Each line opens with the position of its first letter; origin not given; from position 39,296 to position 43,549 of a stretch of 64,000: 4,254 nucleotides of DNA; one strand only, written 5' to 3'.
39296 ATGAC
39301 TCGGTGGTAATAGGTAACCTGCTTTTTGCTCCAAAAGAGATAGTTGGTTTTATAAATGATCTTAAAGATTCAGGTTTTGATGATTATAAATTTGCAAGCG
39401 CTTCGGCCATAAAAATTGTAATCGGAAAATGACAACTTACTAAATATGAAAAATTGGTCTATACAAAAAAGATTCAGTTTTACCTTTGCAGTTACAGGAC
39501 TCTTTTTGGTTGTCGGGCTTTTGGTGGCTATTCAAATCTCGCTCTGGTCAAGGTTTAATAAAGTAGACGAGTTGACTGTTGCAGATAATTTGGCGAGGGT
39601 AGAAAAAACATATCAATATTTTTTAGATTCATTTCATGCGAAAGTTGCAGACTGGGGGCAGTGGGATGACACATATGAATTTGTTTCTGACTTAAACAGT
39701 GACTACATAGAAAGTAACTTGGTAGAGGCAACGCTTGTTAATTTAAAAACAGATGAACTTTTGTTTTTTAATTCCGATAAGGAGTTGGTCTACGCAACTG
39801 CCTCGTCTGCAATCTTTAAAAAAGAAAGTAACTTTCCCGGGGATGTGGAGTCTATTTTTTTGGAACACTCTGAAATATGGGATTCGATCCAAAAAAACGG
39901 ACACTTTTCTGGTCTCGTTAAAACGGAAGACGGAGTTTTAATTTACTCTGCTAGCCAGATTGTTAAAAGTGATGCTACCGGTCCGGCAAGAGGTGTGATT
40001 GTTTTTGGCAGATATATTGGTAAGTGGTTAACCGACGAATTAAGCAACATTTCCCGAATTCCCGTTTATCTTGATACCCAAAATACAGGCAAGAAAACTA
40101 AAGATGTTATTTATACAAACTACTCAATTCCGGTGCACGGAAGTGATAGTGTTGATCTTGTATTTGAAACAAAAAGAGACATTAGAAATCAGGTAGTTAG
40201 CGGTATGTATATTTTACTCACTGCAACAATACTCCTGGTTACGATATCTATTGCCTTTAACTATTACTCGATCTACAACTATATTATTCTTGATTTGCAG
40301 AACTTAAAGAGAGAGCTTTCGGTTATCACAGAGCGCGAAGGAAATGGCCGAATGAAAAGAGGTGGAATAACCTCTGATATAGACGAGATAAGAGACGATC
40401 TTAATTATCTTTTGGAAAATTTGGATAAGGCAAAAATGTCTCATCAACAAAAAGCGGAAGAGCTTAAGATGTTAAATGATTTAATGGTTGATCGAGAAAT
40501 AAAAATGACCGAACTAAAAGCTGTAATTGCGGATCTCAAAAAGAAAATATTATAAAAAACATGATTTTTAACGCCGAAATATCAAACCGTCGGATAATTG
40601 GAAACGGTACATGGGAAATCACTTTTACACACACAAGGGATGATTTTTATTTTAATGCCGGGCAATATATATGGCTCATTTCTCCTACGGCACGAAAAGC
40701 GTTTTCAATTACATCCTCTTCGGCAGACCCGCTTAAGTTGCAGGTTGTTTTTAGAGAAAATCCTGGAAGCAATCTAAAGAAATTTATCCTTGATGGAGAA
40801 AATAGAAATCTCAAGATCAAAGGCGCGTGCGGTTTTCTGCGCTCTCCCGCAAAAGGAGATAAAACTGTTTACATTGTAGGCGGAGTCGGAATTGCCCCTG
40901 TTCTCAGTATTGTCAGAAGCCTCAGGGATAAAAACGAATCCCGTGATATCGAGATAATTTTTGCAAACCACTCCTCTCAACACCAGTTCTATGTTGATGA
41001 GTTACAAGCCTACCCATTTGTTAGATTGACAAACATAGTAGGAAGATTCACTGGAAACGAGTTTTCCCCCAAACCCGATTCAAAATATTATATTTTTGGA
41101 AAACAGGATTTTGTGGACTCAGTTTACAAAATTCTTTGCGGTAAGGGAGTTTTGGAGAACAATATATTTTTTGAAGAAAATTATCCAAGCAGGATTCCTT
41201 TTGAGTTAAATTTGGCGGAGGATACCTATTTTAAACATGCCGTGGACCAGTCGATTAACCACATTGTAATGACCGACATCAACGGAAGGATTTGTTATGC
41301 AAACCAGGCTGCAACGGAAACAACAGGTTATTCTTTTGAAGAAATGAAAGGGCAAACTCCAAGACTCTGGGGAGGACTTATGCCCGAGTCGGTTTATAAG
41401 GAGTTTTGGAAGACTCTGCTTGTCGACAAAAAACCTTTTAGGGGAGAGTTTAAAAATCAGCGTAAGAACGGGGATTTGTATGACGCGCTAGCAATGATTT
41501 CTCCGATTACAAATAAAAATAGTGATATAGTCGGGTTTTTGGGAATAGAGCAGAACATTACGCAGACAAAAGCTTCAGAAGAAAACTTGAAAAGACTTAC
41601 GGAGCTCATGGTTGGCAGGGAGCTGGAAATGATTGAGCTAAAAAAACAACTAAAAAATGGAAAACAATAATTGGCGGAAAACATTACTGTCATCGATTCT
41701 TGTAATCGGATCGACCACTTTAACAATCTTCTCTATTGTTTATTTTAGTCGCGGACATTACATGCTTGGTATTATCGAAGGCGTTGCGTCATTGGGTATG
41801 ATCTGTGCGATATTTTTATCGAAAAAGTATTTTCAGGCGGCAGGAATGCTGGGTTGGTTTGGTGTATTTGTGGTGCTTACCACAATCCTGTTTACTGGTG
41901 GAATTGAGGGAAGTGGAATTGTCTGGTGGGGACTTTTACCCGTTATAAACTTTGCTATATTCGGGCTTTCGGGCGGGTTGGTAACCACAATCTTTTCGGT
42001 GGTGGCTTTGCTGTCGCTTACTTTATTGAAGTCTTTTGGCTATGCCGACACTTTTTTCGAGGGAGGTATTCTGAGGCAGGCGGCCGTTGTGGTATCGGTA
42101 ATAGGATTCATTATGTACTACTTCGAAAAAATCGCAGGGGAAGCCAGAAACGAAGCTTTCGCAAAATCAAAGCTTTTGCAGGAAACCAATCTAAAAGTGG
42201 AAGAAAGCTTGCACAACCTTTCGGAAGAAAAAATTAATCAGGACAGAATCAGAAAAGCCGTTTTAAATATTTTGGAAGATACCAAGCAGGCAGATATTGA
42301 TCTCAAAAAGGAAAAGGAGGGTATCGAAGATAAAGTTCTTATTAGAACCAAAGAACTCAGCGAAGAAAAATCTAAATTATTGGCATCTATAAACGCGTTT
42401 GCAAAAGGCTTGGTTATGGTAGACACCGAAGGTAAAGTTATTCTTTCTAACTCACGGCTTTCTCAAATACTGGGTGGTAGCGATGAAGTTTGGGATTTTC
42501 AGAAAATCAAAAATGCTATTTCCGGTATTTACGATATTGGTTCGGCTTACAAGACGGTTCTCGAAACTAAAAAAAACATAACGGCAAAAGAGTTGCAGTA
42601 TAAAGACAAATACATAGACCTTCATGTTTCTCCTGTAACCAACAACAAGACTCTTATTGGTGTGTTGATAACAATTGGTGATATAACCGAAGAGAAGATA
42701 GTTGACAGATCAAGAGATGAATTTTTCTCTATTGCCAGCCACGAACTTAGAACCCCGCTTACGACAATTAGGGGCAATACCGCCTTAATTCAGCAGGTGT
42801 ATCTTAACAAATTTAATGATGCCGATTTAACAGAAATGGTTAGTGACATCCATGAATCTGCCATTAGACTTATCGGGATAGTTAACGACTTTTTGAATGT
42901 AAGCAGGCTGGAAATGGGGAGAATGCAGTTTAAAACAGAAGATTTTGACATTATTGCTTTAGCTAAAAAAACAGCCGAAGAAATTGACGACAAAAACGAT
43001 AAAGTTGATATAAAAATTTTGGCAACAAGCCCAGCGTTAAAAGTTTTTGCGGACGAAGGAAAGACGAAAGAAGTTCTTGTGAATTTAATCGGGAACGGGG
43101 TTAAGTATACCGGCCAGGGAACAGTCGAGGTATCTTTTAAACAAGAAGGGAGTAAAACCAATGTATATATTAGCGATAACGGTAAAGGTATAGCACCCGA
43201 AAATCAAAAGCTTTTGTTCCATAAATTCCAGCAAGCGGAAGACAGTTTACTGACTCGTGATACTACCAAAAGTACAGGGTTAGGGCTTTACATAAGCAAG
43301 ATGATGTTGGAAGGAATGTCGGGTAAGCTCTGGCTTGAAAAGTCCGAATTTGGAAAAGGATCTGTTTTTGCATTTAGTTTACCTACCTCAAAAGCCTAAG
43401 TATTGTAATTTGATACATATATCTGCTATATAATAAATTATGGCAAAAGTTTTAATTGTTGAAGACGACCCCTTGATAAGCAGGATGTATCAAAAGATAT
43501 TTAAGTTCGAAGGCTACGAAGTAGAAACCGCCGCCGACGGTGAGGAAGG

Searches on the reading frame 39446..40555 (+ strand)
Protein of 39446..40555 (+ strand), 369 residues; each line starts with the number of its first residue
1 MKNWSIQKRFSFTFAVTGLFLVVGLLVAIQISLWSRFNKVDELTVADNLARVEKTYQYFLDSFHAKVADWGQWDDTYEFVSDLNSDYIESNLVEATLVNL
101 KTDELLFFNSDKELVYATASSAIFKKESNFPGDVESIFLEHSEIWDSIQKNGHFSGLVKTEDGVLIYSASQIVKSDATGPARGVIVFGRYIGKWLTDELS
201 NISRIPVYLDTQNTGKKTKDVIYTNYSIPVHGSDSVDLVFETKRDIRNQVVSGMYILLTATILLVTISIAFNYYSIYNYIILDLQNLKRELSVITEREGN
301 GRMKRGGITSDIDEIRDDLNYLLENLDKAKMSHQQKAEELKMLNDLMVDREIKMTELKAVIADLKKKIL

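Call 9: search_protein_families(library=pfam, proteins=[window:39446-40555:+], max_evalue=0.001)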
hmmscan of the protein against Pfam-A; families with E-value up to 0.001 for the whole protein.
window:39446-40555:+ (369 aa): 1 family
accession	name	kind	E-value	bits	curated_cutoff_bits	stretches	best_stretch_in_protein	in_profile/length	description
PF05228.19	CHASE4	-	3.9e-31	108.5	26.2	1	60-207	6-137/140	CHASE4 domain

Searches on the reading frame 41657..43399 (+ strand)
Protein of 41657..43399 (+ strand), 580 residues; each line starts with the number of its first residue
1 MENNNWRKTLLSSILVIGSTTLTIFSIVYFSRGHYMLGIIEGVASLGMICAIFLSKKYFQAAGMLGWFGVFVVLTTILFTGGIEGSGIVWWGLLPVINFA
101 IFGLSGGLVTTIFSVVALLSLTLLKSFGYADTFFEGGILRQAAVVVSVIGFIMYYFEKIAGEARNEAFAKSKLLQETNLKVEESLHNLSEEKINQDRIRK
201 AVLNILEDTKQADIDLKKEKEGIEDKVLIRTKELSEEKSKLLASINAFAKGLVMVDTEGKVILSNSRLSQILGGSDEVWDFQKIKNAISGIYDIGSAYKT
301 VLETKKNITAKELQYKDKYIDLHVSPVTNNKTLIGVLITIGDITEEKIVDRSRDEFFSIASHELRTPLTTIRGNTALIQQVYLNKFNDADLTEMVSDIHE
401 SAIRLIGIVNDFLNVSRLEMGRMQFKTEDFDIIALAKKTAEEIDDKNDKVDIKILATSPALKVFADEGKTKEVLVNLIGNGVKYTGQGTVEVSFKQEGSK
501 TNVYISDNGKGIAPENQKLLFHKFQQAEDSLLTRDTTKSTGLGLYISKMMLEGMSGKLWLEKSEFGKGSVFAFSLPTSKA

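Call 9: search_protein_families(library=pfam, proteins=[window:41657-43399:+], max_evalue=0.001)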
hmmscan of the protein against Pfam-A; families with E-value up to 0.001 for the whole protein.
window:41657-43399:+ (580 aa): 5 families
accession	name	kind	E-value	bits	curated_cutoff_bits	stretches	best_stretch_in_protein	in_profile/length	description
PF02518.31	HATPase_c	-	8.4e-21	74.9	26.4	1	466-577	2-109/111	Histidine kinase-, DNA gyrase B-, and HSP90-like ATPase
PF00512.31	HisKA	-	9.7e-16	58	26.9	1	353-420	2-65/66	His Kinase A (phospho-acceptor) domain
PF20966.2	MASE6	-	6e-06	26.8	27.4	1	4-126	5-130/170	MASE6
PF13581.12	HATPase_c_2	-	0.00041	20.8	27.4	0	471-552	37-110/127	Histidine kinase-like ATPase domain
PF13589.12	HATPase_c_3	-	0.00044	20.7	25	0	472-550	5-83/137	Histidine kinase-, DNA gyrase B-, and HSP90-like ATPase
